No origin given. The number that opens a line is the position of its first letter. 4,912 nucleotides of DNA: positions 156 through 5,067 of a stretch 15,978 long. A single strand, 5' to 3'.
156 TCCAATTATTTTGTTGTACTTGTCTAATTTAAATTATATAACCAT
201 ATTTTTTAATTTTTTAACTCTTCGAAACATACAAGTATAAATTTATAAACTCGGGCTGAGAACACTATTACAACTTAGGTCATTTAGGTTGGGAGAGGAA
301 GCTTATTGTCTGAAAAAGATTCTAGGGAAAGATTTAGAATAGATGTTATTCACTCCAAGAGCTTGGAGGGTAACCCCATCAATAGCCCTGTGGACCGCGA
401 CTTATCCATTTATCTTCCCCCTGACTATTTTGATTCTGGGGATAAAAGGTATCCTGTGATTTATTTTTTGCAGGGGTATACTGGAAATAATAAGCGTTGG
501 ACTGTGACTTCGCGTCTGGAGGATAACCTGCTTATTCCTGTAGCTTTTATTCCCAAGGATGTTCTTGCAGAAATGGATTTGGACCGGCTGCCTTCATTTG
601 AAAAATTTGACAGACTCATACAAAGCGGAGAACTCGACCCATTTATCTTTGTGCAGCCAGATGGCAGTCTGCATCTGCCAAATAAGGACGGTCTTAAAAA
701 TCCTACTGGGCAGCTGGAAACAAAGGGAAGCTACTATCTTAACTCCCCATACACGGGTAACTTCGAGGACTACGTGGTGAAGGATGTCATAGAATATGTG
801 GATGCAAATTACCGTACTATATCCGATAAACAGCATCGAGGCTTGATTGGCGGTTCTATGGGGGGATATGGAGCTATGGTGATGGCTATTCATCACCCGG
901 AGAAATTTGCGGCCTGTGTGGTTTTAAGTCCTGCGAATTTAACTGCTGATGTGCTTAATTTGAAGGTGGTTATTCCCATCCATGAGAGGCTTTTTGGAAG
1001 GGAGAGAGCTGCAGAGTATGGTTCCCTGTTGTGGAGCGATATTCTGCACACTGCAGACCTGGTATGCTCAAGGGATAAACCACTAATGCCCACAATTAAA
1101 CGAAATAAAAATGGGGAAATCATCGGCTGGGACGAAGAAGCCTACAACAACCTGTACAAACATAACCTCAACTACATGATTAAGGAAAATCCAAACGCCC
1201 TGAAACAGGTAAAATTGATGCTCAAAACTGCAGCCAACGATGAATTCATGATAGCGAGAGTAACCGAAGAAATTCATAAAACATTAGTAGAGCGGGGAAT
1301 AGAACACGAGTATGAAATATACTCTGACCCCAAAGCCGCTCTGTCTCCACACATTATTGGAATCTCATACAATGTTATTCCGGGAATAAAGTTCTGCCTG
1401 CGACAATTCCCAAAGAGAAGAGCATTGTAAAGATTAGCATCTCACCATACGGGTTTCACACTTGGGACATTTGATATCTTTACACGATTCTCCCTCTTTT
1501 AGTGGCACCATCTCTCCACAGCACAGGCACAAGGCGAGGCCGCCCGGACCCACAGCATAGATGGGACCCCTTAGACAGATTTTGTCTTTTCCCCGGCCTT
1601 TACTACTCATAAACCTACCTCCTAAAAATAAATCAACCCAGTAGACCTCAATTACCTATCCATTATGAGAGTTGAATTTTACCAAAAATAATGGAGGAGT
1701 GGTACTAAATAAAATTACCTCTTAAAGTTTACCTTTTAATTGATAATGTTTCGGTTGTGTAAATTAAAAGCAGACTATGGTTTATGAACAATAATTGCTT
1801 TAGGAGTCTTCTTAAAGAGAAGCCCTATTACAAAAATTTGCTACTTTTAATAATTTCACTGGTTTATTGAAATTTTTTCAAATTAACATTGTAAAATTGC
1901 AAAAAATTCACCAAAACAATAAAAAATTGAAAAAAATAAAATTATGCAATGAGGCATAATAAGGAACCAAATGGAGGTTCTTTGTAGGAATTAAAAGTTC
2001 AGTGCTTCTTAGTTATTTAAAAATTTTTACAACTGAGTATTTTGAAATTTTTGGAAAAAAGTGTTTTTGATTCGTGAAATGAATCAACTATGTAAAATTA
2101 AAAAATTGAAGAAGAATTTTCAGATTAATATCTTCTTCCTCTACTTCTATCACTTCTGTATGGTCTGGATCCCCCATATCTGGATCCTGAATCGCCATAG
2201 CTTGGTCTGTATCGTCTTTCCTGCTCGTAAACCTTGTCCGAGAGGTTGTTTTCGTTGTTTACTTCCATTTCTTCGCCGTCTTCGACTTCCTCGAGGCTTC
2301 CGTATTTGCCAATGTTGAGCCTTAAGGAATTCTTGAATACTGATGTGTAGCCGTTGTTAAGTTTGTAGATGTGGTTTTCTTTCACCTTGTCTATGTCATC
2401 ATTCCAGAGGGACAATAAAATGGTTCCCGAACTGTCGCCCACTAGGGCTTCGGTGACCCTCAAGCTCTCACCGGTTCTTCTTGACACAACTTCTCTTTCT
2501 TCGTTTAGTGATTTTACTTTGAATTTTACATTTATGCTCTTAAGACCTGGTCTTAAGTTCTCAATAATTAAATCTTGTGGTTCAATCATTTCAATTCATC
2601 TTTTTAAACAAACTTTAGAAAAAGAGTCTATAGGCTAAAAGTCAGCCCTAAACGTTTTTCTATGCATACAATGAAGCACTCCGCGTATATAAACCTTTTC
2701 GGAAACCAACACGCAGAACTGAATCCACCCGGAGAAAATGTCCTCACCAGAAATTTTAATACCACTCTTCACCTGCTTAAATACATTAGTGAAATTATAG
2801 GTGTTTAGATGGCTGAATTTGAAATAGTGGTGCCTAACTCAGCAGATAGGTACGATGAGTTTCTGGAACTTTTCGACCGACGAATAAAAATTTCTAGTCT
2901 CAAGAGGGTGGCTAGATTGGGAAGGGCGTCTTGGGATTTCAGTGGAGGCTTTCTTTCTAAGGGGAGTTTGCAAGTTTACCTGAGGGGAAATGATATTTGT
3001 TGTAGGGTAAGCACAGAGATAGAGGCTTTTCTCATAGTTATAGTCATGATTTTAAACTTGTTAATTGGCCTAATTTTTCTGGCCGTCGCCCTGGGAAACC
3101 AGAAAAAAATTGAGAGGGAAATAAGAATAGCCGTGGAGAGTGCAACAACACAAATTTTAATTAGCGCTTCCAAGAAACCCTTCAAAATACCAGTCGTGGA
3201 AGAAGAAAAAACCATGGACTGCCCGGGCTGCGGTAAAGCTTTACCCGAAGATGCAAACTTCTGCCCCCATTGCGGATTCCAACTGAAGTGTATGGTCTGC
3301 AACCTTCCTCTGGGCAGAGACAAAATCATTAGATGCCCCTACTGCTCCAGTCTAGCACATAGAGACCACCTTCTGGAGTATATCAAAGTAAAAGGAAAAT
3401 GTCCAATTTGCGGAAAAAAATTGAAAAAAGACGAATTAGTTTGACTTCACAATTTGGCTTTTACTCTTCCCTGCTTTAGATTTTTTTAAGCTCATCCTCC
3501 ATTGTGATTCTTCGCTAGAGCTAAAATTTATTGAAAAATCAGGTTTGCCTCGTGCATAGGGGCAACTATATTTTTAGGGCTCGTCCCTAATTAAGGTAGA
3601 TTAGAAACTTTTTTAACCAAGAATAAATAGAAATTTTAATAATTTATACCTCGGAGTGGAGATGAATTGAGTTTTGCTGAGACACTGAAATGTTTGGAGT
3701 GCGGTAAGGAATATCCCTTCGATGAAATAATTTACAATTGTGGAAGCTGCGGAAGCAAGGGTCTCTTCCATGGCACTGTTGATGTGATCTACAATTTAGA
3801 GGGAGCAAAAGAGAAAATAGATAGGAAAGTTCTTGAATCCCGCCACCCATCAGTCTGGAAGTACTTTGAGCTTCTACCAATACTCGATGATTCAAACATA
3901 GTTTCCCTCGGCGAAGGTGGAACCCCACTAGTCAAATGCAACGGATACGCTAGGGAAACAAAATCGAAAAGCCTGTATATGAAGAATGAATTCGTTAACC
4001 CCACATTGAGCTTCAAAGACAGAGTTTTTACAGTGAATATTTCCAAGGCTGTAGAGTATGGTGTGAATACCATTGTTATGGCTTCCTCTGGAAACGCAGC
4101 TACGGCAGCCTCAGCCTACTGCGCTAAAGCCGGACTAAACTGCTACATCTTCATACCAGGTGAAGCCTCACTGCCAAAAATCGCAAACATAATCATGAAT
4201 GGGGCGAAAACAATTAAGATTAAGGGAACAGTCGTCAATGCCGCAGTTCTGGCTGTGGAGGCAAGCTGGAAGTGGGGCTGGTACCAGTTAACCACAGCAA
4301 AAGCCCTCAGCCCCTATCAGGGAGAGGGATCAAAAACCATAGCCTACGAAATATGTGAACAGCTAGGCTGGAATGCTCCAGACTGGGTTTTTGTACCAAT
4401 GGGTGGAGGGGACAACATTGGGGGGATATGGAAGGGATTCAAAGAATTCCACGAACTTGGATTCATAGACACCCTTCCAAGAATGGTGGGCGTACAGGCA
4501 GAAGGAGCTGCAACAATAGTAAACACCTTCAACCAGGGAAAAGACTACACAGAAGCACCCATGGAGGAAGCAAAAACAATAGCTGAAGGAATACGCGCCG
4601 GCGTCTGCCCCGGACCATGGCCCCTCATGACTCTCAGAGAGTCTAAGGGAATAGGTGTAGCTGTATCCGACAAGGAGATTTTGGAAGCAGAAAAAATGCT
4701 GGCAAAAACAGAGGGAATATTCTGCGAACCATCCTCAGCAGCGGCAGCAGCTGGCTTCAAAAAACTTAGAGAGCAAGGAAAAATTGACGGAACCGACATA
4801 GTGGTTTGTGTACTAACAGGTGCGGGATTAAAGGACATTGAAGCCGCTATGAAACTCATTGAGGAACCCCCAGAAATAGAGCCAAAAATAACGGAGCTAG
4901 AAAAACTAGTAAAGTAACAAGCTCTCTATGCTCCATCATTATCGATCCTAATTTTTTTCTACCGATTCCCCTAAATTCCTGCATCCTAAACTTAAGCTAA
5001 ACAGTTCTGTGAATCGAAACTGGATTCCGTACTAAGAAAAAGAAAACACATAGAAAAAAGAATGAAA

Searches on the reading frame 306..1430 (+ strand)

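Call 3: search_protein_families(library=pfam, proteins=[window:306-1430:+])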
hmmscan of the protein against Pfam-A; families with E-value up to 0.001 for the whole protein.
window:306-1430:+ (374 aa): 4 families
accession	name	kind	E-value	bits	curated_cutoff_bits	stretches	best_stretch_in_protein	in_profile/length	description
PF00756.26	Esterase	-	1.5e-22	81.1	22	1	30-227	7-154/251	Putative esterase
PF00561.26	Abhydrolase_1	-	1.2e-07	32.1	25.8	1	154-218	48-110/245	alpha/beta hydrolase fold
PF00326.27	Peptidase_S9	-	5.6e-07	29.7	22.6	1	153-209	40-97/213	Prolyl oligopeptidase family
PF12146.15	Hydrolase_4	-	2.7e-06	27.3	27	1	152-213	54-113/239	Serine aminopeptidase, S33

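Call 4: search_protein_families(library=ncbifam, proteins=[window:306-1430:+])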
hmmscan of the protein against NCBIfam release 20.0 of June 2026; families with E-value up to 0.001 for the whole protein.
window:306-1430:+ (374 aa): 8 families
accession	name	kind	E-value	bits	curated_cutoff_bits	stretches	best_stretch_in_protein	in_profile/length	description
NF041944.1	Xylase_Ferestase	equivalog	6.9e-11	41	1200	1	151-215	564-628/694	bifunctional endo-1,4-beta-xylanase/feruloyl esterase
TIGR02821.1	fghA_ester_D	equivalog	1.4e-10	41.2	281.7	1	143-209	102-171/275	S-formylglutathione hydrolase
NF001209.0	PRK00175.1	equivalog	3.9e-06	25.9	331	1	146-215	118-188/381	homoserine O-acetyltransferase MetX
NF047916.1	MetX_succinyl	exception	2.4e-05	23.5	560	1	146-215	111-181/370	homoserine O-succinyltransferase MetX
NF050058.1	e_dPHAscl_type1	hypoth_equivalog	2.6e-05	23.9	150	1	156-208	86-136/276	extracellular catalytic domain type 1 short-chain-length polyhydroxyalkanoate depolymerase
TIGR01392.2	MetX_acetyl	equivalog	5.9e-05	22.3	500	1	146-211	98-164/351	homoserine O-acetyltransferase MetX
TIGR01840.1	esterase_phb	subfamily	0.00022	20.8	107.85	1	153-219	74-138/213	PHB depolymerase family esterase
NF047917.1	MetX_acetyl_MTB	exception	0.00062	19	475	1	148-217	111-181/361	homoserine O-acetyltransferase MetX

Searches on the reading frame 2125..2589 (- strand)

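Call 103: search_protein_families(library=pfam, proteins=[window:2125-2589:-], max_evalue=0.01)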
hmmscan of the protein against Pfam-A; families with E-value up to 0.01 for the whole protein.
window:2125-2589:- (154 aa): 1 family
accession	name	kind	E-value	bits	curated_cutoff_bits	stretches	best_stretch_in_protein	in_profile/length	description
PF21473.3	Ssb-like_OB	-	4.7e-14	52.8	24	1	12-100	1-96/97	Single-stranded DNA binding protein Ssb-like, OB fold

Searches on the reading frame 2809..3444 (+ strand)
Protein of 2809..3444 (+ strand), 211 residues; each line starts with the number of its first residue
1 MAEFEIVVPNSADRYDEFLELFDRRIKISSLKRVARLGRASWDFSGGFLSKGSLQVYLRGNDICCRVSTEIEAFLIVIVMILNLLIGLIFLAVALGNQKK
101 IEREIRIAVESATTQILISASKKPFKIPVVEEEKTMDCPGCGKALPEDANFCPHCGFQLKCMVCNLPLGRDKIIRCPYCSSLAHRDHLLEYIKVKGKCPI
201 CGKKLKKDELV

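Call 3: search_protein_families(library=pfam, proteins=[window:2809-3444:+])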
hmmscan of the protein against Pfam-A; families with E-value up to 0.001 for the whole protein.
window:2809-3444:+ (211 aa): 9 families
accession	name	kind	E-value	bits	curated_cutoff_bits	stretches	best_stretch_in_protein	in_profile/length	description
PF13248.11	Zn_ribbon_3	-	8.8e-09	35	27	1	138-156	5-23/26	zinc-ribbon domain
PF12773.13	DZR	-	1.4e-07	32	27.3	1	138-179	1-44/45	Double zinc ribbon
PF10571.15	UPF0547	-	5.5e-07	30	29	1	138-157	3-22/26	Uncharacterised protein family UPF0547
PF13240.11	Zn_Ribbon_1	-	8.2e-07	29.1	25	1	138-159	2-23/23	zinc-ribbon domain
PF17032.10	Zn_ribbon_15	-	1.7e-06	29.1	28.9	1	130-156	47-73/73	zinc-ribbon family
PF14446.12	Prok-RING_1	-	2.9e-06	27.5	29.1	0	159-186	5-33/54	Prokaryotic RING finger family 1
PF24460.1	DUF7575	-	4.9e-06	26.2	28.5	1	134-156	2-24/28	Domain of unknown function (DUF7575)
PF23146.2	Zf_IFT144_1st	-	2.7e-05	24.4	27.5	0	132-147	1-16/25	IFT144, first zinc finger domain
PF07282.18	Cas12f1-like_TNB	-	0.00078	20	26.3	0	152-187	31-54/60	Cas12f1-like, TNB domain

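Call 4: search_protein_families(library=ncbifam, proteins=[window:2809-3444:+])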
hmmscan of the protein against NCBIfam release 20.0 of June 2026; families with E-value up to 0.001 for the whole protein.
window:2809-3444:+ (211 aa): 1 family
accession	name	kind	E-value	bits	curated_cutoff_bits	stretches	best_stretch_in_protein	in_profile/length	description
NF049953.1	ribbon_DG_selen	exception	0.00043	20.2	130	1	130-159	142-171/172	zinc ribbon-containing (seleno)protein DG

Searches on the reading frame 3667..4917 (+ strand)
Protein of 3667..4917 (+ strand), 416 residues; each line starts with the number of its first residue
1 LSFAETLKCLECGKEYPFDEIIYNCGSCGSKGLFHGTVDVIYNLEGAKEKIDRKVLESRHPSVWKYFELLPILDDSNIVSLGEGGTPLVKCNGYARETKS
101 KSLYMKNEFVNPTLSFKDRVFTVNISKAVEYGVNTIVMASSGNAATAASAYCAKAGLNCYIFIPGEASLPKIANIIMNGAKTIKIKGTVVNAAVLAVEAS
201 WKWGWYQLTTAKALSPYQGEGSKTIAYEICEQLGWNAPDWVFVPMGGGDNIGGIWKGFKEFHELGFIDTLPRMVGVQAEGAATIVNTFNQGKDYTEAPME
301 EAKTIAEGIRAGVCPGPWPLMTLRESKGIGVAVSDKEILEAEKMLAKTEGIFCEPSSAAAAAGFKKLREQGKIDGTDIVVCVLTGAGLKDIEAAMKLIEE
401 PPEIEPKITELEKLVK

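Call 3: search_protein_families(library=pfam, proteins=[window:3667-4917:+])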
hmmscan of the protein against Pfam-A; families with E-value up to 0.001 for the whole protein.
window:3667-4917:+ (416 aa): 1 family
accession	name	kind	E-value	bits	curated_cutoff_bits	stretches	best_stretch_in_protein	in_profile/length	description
PF00291.31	PALP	-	1.9e-75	254.4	35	1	79-385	1-295/295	Pyridoxal-phosphate dependent enzyme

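Call 4: search_protein_families(library=ncbifam, proteins=[window:3667-4917:+])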
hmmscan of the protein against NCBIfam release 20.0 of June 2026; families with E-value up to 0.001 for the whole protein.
window:3667-4917:+ (416 aa): 43 families (the best 25 are shown)
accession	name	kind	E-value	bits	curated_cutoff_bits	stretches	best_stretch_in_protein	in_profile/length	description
NF006050.0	PRK08197.1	equivalog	1.5e-103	346.7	303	1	2-393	4-387/406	threonine synthase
NF004170.0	PRK05638.1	equivalog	1.7e-74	251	421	1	7-391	2-359/442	threonine synthase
TIGR00260.1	thrC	equivalog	2.1e-71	240.9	167.1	1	63-392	1-340/340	threonine synthase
NF005035.0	PRK06450.1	equivalog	2.6e-57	194.2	301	1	7-389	4-336/338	threonine synthase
NF006205.0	PRK08329.1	equivalog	1.3e-56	192.1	358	1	7-389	2-345/347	threonine synthase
NF004996.0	PRK06381.1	equivalog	3e-50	171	266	1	84-386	14-317/319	threonine synthase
NF006094.0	PRK08246.1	subfamily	1e-24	87.5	331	1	86-386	24-302/310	serine/threonine dehydratase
NF006390.0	PRK08639.1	equivalog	8.3e-24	84.3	421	1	86-393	26-319/418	threonine ammonia-lyase IlvA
TIGR01127.1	ilvA_1Cterm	equivalog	8.9e-24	84.2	378.75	1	86-385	1-283/380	threonine ammonia-lyase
NF005292.0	PRK06815.1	equivalog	9.3e-24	84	371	1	86-386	22-306/320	threonine/serine dehydratase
TIGR03844.1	cysteate_syn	equivalog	3e-22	78.9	324.9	1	49-400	30-392/398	cysteate synthase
TIGR02079.1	THD1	equivalog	2.3e-18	66.2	440.55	1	86-392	17-310/410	threonine ammonia-lyase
NF006389.0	PRK08638.1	equivalog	4.4e-18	65.3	453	1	85-385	27-312/333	bifunctional threonine ammonia-lyase/L-serine ammonia-lyase TdcB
TIGR01136.1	cysKM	subfamily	1.1e-16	61.1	344.15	1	84-382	6-286/299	cysteine synthase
NF007989.0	PRK10717.1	equivalog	1.1e-16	60.8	387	1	84-382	13-305/334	cysteine synthase A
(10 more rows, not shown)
